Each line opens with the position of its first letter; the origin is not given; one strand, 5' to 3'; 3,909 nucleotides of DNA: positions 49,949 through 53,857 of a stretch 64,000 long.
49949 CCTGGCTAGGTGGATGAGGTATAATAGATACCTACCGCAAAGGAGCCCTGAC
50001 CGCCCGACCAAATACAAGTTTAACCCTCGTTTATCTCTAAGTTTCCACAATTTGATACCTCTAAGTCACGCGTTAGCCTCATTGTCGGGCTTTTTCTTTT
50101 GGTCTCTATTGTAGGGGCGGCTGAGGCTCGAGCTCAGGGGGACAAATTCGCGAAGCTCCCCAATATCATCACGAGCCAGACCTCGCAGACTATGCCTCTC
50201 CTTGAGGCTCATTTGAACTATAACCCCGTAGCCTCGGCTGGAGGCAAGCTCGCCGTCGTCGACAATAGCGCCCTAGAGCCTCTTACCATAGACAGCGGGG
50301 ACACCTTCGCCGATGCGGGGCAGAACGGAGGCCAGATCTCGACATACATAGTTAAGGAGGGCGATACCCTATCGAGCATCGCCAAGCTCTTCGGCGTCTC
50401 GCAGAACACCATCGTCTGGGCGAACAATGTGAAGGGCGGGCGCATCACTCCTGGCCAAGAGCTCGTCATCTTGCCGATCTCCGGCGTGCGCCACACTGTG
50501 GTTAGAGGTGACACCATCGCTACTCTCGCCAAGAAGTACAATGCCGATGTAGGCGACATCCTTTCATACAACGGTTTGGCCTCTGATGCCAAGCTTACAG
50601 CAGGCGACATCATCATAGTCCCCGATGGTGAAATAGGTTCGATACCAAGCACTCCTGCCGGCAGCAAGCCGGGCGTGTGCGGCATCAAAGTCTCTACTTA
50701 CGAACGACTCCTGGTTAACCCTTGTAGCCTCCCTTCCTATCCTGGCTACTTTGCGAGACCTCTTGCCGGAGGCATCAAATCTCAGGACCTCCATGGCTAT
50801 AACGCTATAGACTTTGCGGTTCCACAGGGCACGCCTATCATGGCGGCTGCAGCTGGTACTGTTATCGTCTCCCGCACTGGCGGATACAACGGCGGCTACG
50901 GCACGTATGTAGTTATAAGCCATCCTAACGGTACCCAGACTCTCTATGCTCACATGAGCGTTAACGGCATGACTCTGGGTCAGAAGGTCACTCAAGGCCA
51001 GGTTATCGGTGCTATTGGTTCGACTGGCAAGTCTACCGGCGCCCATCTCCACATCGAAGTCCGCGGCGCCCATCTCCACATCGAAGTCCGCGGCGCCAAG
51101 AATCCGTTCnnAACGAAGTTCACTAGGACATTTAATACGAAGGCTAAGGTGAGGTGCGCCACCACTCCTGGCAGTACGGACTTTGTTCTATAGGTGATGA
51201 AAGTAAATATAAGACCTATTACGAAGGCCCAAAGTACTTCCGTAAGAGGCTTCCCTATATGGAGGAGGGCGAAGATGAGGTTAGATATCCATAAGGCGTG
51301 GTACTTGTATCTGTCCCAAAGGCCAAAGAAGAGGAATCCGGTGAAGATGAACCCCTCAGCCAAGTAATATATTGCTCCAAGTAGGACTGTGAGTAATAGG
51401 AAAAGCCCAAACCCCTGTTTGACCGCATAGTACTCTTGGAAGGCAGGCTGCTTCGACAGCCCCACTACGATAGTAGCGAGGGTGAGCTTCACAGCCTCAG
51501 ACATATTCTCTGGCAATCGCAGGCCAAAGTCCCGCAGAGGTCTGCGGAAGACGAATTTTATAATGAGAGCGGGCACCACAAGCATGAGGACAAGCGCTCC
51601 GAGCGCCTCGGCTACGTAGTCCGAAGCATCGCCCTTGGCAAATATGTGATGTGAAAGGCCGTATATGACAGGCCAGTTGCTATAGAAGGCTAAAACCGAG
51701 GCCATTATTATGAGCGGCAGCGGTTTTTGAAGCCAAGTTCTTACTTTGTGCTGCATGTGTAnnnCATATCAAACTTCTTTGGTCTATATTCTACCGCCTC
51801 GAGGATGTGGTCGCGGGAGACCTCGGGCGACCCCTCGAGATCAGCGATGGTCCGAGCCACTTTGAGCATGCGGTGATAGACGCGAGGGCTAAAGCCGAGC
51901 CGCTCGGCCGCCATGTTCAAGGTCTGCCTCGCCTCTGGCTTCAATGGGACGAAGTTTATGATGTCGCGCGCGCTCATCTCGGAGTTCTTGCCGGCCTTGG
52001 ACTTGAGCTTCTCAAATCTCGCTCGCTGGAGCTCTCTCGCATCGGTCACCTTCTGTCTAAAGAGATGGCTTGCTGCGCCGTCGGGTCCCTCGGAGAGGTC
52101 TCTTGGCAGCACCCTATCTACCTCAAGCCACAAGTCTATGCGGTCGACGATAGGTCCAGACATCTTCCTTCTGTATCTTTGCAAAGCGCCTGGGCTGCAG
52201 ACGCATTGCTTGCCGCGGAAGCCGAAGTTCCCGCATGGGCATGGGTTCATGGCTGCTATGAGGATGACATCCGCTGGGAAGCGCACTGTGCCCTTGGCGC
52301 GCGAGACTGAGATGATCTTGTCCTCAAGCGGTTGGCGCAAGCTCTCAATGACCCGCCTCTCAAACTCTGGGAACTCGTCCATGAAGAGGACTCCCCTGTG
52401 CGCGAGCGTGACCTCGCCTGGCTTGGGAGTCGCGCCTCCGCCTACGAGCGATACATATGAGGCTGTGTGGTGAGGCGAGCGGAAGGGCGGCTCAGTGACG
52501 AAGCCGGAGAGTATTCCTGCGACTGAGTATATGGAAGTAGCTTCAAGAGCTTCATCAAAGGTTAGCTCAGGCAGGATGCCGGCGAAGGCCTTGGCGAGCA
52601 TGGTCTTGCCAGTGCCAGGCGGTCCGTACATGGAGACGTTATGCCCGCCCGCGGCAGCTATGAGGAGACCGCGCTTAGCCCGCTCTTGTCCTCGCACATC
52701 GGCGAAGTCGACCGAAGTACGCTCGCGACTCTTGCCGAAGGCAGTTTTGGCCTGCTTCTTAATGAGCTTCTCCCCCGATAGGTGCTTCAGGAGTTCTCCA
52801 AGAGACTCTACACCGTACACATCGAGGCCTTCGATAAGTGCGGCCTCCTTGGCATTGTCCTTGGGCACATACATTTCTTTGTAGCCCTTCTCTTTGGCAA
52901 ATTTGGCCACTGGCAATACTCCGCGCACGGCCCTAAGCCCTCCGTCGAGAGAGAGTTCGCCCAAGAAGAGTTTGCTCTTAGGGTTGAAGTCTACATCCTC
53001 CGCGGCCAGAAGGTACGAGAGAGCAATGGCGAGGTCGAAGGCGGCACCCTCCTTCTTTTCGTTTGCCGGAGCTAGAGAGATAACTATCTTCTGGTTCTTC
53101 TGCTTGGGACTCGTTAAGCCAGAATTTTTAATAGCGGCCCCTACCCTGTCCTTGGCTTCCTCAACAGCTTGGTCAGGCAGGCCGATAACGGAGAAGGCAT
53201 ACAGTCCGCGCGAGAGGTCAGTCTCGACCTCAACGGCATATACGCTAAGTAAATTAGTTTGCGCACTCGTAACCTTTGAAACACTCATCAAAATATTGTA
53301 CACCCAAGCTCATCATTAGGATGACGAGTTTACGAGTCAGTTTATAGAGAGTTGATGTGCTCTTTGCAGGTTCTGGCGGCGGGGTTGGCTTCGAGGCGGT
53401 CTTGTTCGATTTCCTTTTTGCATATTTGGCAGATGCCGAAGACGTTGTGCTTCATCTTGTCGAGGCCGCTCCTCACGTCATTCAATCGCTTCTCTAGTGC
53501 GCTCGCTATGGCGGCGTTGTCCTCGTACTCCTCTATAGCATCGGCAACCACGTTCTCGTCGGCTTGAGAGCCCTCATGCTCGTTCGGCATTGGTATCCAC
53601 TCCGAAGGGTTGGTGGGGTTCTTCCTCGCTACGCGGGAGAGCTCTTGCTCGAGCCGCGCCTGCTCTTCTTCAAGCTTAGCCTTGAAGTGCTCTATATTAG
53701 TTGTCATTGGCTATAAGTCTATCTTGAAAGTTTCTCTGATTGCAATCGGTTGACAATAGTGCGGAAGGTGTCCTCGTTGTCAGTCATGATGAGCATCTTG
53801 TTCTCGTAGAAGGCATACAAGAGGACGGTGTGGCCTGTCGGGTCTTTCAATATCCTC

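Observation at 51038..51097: In-frame perfect 27-bp tandem duplication of the M23 peptidase active-site motif (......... x2)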

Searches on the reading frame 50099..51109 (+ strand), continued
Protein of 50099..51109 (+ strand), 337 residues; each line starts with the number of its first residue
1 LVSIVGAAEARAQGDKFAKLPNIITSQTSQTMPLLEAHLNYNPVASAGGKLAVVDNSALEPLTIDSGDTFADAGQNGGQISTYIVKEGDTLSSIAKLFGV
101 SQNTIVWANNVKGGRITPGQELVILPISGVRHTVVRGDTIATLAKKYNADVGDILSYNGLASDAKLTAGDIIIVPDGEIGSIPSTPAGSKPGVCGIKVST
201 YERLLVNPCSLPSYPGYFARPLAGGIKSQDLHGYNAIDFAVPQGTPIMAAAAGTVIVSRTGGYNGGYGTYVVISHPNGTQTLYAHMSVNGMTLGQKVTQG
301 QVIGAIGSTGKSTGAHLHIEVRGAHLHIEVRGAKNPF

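Call 42: find_encoding_contigs(protein=P0011, flank=1500, max_places=1)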
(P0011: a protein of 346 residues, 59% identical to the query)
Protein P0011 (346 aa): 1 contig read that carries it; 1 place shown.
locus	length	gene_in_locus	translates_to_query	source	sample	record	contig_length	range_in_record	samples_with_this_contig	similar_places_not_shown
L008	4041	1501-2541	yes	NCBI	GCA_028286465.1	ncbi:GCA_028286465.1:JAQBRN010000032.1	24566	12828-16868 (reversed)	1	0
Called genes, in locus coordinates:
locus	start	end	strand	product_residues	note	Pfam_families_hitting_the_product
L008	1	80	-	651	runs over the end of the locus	PF00580:UvrD-helicase, PF13245:AAA_19, PF01443:Viral_helicase1 (faint), PF13087:AAA_12 (faint), PF13361:UvrD_C, PF13538:UvrD_C_2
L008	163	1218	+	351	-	-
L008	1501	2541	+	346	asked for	PF01476:LysM, PF23446:LysM1_NFP_LYK (faint), PF23473:LysM3_LYK4_5 (weak), PF01476:LysM, PF01551:Peptidase_M23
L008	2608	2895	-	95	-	-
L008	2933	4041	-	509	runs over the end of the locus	PF13541:ChlI, PF01078:Mg_chelatase, PF07728:AAA_5 (faint), PF00493:MCM (weak), PF13335:Mg_chelatase_C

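Call 43: find_encoding_contigs(protein=P0023, flank=1500, max_places=1)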
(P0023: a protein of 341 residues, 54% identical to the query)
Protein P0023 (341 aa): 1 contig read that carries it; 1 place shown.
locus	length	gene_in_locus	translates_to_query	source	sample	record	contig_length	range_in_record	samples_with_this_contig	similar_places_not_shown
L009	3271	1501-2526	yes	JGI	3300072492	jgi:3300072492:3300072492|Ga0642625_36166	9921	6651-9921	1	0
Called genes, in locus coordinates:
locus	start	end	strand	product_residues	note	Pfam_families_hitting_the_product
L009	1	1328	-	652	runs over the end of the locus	PF00580:UvrD-helicase, PF13245:AAA_19, PF13604:AAA_30 (faint), PF01443:Viral_helicase1 (faint), PF13087:AAA_12 (faint), PF13361:UvrD_C, PF13538:UvrD_C_2 (faint)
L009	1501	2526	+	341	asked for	PF01476:LysM, PF23446:LysM1_NFP_LYK (faint), PF23462:LysM3_NFP (faint), PF23473:LysM3_LYK4_5 (weak), PF01476:LysM, PF01551:Peptidase_M23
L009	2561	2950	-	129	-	-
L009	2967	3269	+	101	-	?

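Call 52: find_encoding_contigs(protein=P0051, flank=1500, max_places=1)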
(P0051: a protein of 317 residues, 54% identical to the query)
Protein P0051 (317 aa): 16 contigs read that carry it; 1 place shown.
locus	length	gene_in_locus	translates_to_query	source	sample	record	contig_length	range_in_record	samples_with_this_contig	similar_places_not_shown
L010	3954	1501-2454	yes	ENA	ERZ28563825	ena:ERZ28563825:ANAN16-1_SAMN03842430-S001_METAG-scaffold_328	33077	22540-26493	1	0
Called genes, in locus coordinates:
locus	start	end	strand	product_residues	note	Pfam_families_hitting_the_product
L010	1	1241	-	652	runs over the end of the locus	PF00580:UvrD-helicase, PF13245:AAA_19, PF13604:AAA_30 (faint), PF01443:Viral_helicase1 (faint), PF13087:AAA_12 (faint), PF13361:UvrD_C, PF13538:UvrD_C_2 (weak)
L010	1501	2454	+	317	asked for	PF01476:LysM, PF23446:LysM1_NFP_LYK (faint), PF23473:LysM3_LYK4_5 (weak), PF01476:LysM, PF01551:Peptidase_M23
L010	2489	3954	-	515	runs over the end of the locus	PF13541:ChlI, PF00493:MCM (weak), PF01078:Mg_chelatase, PF00004:AAA (faint), PF07728:AAA_5, PF13335:Mg_chelatase_C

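Call 53: find_encoding_contigs(protein=P0066, flank=1500, max_places=1)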
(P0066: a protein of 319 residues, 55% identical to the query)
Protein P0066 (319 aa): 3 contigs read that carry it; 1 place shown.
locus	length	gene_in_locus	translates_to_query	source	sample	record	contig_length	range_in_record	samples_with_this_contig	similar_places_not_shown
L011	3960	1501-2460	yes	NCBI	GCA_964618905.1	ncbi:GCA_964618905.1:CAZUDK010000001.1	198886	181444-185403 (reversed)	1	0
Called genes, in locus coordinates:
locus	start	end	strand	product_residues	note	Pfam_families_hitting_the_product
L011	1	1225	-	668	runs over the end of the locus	PF00580:UvrD-helicase, PF13245:AAA_19, PF01443:Viral_helicase1 (faint), PF13087:AAA_12 (faint), PF13361:UvrD_C, PF13538:UvrD_C_2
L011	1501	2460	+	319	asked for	PF01476:LysM, PF23446:LysM1_NFP_LYK (faint), PF23473:LysM3_LYK4_5 (weak), PF01476:LysM, PF01551:Peptidase_M23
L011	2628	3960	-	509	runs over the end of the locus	PF13541:ChlI, PF05362:Lon_C (faint), PF00493:MCM (weak), PF01078:Mg_chelatase, PF07728:AAA_5, PF13335:Mg_chelatase_C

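Call 54: find_encoding_contigs(protein=P0091, flank=1500, max_places=1)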
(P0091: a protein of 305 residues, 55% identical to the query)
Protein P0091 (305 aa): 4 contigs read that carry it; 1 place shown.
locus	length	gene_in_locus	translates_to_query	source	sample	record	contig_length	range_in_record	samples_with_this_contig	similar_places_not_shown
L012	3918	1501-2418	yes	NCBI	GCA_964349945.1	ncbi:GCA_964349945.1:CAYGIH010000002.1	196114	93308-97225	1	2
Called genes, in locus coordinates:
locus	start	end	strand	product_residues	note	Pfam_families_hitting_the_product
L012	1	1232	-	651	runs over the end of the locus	PF00580:UvrD-helicase, PF01443:Viral_helicase1 (faint), PF13245:AAA_19, PF13604:AAA_30 (weak), PF13087:AAA_12 (faint), PF13361:UvrD_C, PF13538:UvrD_C_2 (faint)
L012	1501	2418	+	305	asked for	PF01476:LysM, PF23473:LysM3_LYK4_5 (weak), PF01476:LysM, PF01551:Peptidase_M23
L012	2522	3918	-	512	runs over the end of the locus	PF13541:ChlI, PF00493:MCM, PF01078:Mg_chelatase, PF07728:AAA_5, PF13335:Mg_chelatase_C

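Call 63: predict_structure(alignment_id=A6)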
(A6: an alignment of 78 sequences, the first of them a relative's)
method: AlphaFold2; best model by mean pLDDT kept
length: 301 residues; sequences in the alignment: 78
mean_pLDDT: 81.0   pTM: 0.73
mean pLDDT of the five models: 81.0, 79.4, 77.7, 76.9, 75.4
residues with pLDDT >= 90: 141; 70-90: 90; 50-70: 25; < 50: 45
segments of 3 or more residues with pLDDT < 50: 1-17, 19-23, 25-28, 150-168
pLDDT, mean of each block of 10 residues (from residue 1): 40 45 49 68 72 94 88 86 92 83 93 88 87 92 74 38 46 68 91 93 86 97 97 88 97 97 97 98 93 93 91
secondary structure, 60 per line:
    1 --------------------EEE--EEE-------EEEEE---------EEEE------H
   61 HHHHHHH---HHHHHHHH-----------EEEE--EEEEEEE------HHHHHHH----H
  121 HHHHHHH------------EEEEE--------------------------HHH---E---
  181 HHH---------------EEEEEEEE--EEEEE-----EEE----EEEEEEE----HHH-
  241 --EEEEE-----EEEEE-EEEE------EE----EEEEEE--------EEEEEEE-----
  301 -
elements in order: E21-23 E26-28 E36-40 E50-53 H60-67 H71-78 E90-93 E96-102 H109-115 H120-127 E140-144 E199-206 E209-213 E219-221 E226-232 E243-247 E253-257 E259-262 E275-280 E289-295
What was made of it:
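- The single-copy orthologue scores 93-98 across the same region (call 63).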

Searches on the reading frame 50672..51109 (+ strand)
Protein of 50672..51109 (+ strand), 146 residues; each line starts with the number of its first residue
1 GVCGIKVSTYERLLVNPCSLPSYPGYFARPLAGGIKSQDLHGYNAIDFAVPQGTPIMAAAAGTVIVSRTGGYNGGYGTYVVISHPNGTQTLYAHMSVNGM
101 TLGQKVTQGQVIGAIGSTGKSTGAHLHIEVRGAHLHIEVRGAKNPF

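Call 23: predict_structure(alignment_id=A1)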
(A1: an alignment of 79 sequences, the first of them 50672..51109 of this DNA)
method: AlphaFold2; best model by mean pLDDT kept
length: 146 residues; sequences in the alignment: 79
mean_pLDDT: 87.2   pTM: 0.84
mean pLDDT of the five models: 87.2, 87.0, 86.3, 85.7, 83.8
residues with pLDDT >= 90: 94; 70-90: 34; 50-70: 7; < 50: 11
segments of 3 or more residues with pLDDT < 50: 121-129
pLDDT, mean of each block of 10 residues (from residue 1): 68 86 95 89 91 97 96 86 98 96 98 86 40 91 93
secondary structure, 60 per line:
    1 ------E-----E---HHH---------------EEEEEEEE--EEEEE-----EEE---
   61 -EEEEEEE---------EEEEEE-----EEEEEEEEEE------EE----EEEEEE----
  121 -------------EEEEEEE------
elements in order: E35-42 E45-49 E55-57 E62-68 E78-83 E89-98 E111-116 E134-140
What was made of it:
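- On Peptidase family M23 (PF01551): AlphaFold pLDDT 87 and pTM 0.84 (call 23).
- The inserted residues 121-129 score below 50, and the strand at residues 134-140 scores above 90 (call 23).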

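Call 25: fold_search(model_id=the predicted structure, library=pdb)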
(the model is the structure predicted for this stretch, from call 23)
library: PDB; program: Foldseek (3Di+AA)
matches with E <= 10: 181; with E <= 0.001: 63
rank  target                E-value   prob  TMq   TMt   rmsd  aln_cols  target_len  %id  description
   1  5j1l_C                1.1e-08  1.00  0.57  0.52   6.3       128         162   33  Crystal structure of Csd1-Csd2 dimer I (released 2016-10-19)
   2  6ue4_B                1.7e-08  1.00  0.55  0.24   7.9       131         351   32  ShyA Endopeptidase from Vibrio cholerae (Closed form) (released 2020-05-27)
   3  5j1m_C                2.6e-08  1.00  0.63  0.58   4.1       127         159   33  Crystal structure of Csd1-Csd2 dimer II (released 2016-10-19)
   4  9gy1                  2.9e-08  1.00  0.55  0.60  10.8       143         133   34  High resolution crystal structure of StM23 peptidoglycan hydrolase (released 2025-06-04)
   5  2hsi_A                5.3e-08  1.00  0.62  0.41   4.1       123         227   35  Crystal structure of putative peptidase M23 from pseudomonas aeruginosa, New York Structural Genomics Consortium (released 2006-08-08)
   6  3slu_B                7.6e-08  1.00  0.52  0.23   7.2       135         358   36  Crystal structure of NMB0315 (released 2012-02-01)
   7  6u2a                  8.9e-08  1.00  0.53  0.23   8.1       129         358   33  ShyA endopeptidase from Vibrio cholera (open form) (released 2020-05-27)
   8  2gu1                  9.4e-08  1.00  0.55  0.27   7.0       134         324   31  Crystal structure of a zinc containing peptidase from vibrio cholerae (released 2006-07-04)
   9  6ue4_A                1.4e-07  1.00  0.53  0.23   7.9       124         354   33  ShyA Endopeptidase from Vibrio cholerae (Closed form) (released 2020-05-27)
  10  5j1m_A                1.4e-07  1.00  0.61  0.54   4.5       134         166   34  Crystal structure of Csd1-Csd2 dimer II (released 2016-10-19)
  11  6muk                  1.4e-07  1.00  0.52  0.22   7.9       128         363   40  1.93 Angstrom Resolution Crystal Structure of Peptidase M23 from Neisseria gonorrhoeae. (released 2018-10-31)
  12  2hsi_B                2.3e-07  1.00  0.63  0.41   4.1       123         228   34  Crystal structure of putative peptidase M23 from pseudomonas aeruginosa, New York Structural Genomics Consortium (released 2006-08-08)
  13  5j1l_A                2.6e-07  1.00  0.60  0.55   4.7       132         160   34  Crystal structure of Csd1-Csd2 dimer I (released 2016-10-19)
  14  3slu_A                2.9e-07  1.00  0.60  0.27   3.8       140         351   35  Crystal structure of NMB0315 (released 2012-02-01)
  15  7qrl_A                3.4e-07  1.00  0.59  0.60   4.7       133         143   25  LytM domain of DipM, a coordinator of a complex net of autolysins in Caulobacter crescentus (released 2023-06-21)
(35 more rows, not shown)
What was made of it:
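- On Peptidase family M23 (PF01551): Foldseek against the PDB hits Csd1/Csd2, ShyA, NMB0315, LytM and lysostaphin at probability 1.00 (call 25).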

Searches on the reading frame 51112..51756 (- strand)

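Call 21: search_protein_families(library=pfam, proteins=[window:51112-51756:-], max_evalue=0.001)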
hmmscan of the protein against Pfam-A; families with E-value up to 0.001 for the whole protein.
window:51112-51756:- (215 aa): 1 family
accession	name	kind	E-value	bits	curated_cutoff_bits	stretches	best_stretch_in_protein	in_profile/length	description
PF02517.21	Rce1-like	-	5.6e-13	49.4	22.4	1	119-204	4-90/93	Type II CAAX prenyl endopeptidase Rce1-like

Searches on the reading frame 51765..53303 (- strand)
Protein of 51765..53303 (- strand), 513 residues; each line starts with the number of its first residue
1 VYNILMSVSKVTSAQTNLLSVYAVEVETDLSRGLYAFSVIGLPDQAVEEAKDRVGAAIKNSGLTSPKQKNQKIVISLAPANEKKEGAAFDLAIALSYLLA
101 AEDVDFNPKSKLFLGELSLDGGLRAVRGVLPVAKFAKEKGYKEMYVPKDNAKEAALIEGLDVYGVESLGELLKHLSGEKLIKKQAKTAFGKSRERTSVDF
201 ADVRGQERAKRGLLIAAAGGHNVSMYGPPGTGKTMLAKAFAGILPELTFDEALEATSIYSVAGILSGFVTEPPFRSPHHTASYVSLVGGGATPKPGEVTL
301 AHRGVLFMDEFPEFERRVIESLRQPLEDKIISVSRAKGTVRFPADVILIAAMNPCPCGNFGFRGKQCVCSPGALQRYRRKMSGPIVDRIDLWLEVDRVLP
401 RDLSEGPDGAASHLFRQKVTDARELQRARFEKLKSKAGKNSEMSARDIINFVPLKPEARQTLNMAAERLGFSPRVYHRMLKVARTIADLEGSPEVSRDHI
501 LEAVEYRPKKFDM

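Call 21: search_protein_families(library=pfam, proteins=[window:51765-53303:-], max_evalue=0.001)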
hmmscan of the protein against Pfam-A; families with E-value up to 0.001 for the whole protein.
window:51765-53303:- (513 aa): 8 families
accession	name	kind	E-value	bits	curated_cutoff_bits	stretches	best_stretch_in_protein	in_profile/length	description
PF01078.27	Mg_chelatase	-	2.1e-87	292.3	20.3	1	199-398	1-202/207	Magnesium chelatase, subunit ChlI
PF13541.12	ChlI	-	1.5e-37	128.6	27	1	26-150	1-121/121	Subunit ChlI of Mg-chelatase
PF13335.12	Mg_chelatase_C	-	7.6e-28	97.4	26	1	411-507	3-94/94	Magnesium chelatase, subunit ChlI C-terminal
PF07728.20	AAA_5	-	4.1e-10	40.3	22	1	223-356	2-125/139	AAA domain (dynein-related subfamily)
PF00493.29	MCM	-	2.5e-09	37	23.3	1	178-358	16-176/224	MCM P-loop domain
PF00004.35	AAA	-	2.4e-05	25.3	21.2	1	225-244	3-22/131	ATPase family associated with various cellular activities (AAA)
PF00158.32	Sigma54_activat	-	0.00011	22.3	20.2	0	290-353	81-142/168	Sigma-54 interaction domain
PF05496.18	RuvB_N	-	0.00034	20.8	27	0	222-241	35-54/159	Holliday junction DNA helicase RuvB P-loop domain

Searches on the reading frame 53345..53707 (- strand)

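Call 59: search_protein_families(library=pfam, proteins=[window:53345-53707:-], max_evalue=0.001)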
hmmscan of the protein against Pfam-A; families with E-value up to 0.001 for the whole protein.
window:53345-53707:- (121 aa): 1 family
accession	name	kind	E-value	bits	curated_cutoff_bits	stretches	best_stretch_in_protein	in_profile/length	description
PF01258.23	zf-dskA_traR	-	1.2e-06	28.8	24.9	1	90-116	3-29/36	Prokaryotic dksA/traR C4-type zinc finger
